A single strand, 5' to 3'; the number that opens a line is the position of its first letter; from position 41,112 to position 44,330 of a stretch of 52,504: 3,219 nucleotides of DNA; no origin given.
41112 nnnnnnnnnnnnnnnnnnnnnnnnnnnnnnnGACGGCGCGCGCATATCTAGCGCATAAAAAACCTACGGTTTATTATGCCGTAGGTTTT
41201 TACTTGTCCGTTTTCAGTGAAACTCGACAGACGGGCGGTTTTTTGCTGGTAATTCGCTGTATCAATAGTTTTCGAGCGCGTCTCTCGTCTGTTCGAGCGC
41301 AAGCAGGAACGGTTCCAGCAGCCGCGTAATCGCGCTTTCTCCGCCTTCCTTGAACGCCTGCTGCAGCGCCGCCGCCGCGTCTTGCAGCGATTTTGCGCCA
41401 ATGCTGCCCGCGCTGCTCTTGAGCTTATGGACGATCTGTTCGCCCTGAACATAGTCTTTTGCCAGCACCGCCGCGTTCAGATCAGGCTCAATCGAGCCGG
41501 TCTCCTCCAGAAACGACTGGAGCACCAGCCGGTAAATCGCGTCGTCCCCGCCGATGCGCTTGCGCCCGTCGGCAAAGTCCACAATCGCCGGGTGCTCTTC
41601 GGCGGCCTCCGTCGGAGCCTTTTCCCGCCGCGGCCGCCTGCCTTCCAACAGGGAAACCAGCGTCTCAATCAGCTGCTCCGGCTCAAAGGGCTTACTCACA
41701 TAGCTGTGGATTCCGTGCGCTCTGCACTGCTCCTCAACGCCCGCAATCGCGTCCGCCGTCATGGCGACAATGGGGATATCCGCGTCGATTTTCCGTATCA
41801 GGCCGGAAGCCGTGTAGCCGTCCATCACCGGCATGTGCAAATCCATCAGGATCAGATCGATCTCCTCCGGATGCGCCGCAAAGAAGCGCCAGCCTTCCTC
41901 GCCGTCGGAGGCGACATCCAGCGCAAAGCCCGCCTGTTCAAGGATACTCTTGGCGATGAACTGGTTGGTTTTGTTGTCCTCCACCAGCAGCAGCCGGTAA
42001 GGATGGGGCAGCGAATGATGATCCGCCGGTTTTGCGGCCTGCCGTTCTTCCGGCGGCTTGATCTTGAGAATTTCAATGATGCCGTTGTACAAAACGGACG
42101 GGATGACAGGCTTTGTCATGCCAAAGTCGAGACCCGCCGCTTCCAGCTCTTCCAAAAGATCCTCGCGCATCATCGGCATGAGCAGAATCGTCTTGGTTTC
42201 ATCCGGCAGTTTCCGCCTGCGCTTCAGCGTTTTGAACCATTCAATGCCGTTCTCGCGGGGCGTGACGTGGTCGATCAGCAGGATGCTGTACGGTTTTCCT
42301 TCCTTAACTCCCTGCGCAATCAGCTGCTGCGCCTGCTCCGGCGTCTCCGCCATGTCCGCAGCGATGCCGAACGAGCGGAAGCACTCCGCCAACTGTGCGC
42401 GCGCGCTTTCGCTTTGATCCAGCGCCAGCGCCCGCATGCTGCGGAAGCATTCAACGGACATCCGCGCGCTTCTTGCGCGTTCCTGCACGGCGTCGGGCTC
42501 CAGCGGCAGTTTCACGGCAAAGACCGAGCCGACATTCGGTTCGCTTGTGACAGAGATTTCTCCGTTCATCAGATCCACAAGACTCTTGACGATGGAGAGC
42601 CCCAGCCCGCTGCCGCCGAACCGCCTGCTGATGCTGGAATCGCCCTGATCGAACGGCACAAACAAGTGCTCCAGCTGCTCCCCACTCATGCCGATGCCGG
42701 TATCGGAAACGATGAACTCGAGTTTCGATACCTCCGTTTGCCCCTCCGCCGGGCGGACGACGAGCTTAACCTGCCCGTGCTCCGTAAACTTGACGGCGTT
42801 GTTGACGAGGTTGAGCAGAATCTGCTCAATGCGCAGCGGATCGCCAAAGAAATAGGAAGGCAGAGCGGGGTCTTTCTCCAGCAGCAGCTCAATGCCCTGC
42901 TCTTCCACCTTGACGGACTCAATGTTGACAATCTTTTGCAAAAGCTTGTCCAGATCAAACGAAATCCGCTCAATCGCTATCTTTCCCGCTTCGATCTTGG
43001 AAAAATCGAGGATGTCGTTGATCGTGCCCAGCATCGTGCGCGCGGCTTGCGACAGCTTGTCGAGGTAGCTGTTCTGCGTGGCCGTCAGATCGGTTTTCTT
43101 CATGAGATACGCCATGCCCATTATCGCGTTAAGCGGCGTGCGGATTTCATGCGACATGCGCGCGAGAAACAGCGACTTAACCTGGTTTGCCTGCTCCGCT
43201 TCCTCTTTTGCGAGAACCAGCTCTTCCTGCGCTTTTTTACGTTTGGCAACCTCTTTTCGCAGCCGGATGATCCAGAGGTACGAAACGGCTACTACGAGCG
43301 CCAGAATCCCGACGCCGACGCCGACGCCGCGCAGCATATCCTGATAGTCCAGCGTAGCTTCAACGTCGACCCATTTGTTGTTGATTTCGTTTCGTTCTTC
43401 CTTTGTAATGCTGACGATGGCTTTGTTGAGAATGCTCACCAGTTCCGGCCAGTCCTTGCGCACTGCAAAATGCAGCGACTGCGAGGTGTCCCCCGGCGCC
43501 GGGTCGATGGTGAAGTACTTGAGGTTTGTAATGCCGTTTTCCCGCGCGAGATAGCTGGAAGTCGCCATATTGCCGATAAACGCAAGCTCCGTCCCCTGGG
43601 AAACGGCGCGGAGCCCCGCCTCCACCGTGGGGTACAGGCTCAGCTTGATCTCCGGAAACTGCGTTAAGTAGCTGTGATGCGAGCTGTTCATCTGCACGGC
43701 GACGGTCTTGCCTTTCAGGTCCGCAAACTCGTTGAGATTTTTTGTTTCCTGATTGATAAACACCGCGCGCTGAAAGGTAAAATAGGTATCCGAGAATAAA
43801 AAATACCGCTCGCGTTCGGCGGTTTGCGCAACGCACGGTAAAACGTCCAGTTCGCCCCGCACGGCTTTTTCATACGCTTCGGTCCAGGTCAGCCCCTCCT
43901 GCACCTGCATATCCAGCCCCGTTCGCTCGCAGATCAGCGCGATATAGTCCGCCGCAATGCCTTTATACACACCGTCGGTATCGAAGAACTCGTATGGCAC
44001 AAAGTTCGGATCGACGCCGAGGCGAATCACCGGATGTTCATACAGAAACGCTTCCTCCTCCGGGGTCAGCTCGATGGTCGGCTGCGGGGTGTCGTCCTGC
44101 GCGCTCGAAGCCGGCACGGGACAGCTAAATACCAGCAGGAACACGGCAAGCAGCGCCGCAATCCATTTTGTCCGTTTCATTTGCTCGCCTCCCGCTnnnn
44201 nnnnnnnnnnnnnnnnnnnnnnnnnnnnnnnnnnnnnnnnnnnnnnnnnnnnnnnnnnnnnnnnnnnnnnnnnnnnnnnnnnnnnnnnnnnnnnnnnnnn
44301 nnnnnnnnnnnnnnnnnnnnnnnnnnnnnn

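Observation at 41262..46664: Three-component sensor: orphan sugar-binding lipoprotein + REC-HD-GYP + BvgS-like hybrid kinase, linking extracellular carbohydrate sensing to c-di-GMP degradation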

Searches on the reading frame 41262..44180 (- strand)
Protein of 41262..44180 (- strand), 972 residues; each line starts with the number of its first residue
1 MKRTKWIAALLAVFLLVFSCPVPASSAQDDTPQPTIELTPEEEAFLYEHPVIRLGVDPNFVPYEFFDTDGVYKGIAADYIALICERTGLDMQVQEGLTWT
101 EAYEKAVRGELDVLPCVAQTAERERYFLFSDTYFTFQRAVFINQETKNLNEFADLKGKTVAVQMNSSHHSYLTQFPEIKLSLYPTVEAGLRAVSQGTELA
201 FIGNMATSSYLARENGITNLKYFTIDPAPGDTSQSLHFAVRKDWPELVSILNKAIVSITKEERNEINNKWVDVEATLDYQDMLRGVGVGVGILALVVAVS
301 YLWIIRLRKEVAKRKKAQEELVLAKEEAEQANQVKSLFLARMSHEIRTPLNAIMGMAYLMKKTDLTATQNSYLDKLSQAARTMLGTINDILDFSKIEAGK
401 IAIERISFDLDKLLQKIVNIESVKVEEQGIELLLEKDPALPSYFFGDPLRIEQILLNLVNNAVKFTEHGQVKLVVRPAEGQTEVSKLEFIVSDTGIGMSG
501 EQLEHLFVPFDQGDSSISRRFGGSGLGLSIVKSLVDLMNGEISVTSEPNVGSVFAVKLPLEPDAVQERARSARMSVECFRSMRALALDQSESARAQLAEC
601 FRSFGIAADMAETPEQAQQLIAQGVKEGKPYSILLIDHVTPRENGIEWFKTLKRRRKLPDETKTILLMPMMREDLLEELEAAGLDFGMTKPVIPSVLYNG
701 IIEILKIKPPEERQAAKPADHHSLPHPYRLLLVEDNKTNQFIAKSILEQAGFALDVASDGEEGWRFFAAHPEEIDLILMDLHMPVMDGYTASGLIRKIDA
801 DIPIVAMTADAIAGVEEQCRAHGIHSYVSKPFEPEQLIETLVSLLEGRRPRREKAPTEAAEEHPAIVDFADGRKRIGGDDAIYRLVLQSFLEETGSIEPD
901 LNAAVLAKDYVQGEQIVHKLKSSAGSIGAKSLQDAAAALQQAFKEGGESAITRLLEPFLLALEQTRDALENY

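Call 5: search_protein_families(library=pfam, proteins=[window:41262-44180:-], max_evalue=0.01)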
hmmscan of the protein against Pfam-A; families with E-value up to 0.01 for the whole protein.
window:41262-44180:- (972 aa): 5 families
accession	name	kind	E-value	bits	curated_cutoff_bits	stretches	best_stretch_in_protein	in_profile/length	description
PF00072.30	Response_reg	-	1e-29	103.3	30.2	2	731-841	2-110/111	Response regulator receiver domain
PF02518.31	HATPase_c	-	8.3e-29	100.7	26.4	1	446-561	1-110/111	Histidine kinase-, DNA gyrase B-, and HSP90-like ATPase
PF00497.25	SBP_bac_3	-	1.8e-24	86.4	26.4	1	52-271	1-130/132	Bacterial extracellular solute-binding proteins, family 3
PF00512.31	HisKA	-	5.5e-19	68.4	26.9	1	335-399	2-66/66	His Kinase A (phospho-acceptor) domain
PF01627.28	Hpt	-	2.3e-11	44.2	24.6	1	886-967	2-79/84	Hpt domain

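Call 8: search_protein_families(library=ncbifam, proteins=[window:41262-44180:-], max_evalue=0.001)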
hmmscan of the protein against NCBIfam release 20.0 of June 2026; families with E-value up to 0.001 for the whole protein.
window:41262-44180:- (972 aa): 149 families (the best 25 are shown)
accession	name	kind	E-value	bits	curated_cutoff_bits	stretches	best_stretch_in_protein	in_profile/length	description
NF008318.0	PRK11107.1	equivalog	1e-128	430.9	890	1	320-963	278-903/920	two-component sensor histidine kinase BarA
TIGR02956.1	TMAO_torS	equivalog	2e-110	370.5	676.5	2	323-713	452-828/967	TMAO reductase system sensor histidine kinase/response regulator TorS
NF041947.1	LuxQ_Vibrio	equivalog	1.5e-99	334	1200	2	304-692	441-826/843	quorum-sensing autoinducer 2 sensor kinase/phosphatase LuxQ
NF045901.1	HisKinLetSLeg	equivalog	1.8e-90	304.2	1650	2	318-619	276-574/906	two-component system sensor histidine kinase LetS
NF011874.0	PRK15347.1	equivalog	2.5e-89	300.5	852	2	307-562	373-616/921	two component system sensor kinase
NF008302.0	PRK11091.1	equivalog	8.8e-86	288.7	838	2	309-718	264-656/779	aerobic respiration two-component sensor histidine kinase ArcB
NF008099.0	PRK10841.1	equivalog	2.4e-78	263.9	920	2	310-588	445-719/949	two-component system sensor histidine kinase RcsC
NF038297.2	hybrid_HK_HrmK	equivalog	2.6e-73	247.6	725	2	304-660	205-564/607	hybrid histidine kinase/response regulator HrmK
NF008543.0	PRK11466.1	equivalog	4.1e-71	240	982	2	320-708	425-801/914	TMAO reductase system sensor histidine kinase/response regulator TorS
NF007420.1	PRK09959.1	equivalog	6e-69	232.7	1995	3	323-654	700-1026/1197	acid-sensing system histidine kinase EvgS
NF047465.1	hybrid_HK_LvrA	exception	2.7e-56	191.1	1200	2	304-572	174-435/819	hybrid histidine kinase/response regulator LvrA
NF041832.1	near_NosP_CTERM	subfamily_domain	3.3e-54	184.4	400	2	329-697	1-362/370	NahK/ErcS family hybrid sensor histidine kinase/response regulator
NF047874.1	MASE3_PAS_HK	subfamily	1.4e-49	169.5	560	1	303-569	367-632/655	MASE3 domain-containing sensor histidine kinase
NF046044.1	PnpS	equivalog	1.1e-48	166.2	400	1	322-559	155-390/390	two-component system histidine kinase PnpS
NF050805.1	CellDivHKDivJCaul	equivalog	1.1e-42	145.9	1000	1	307-561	270-521/531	cell cycle sensor histidine kinase DivJ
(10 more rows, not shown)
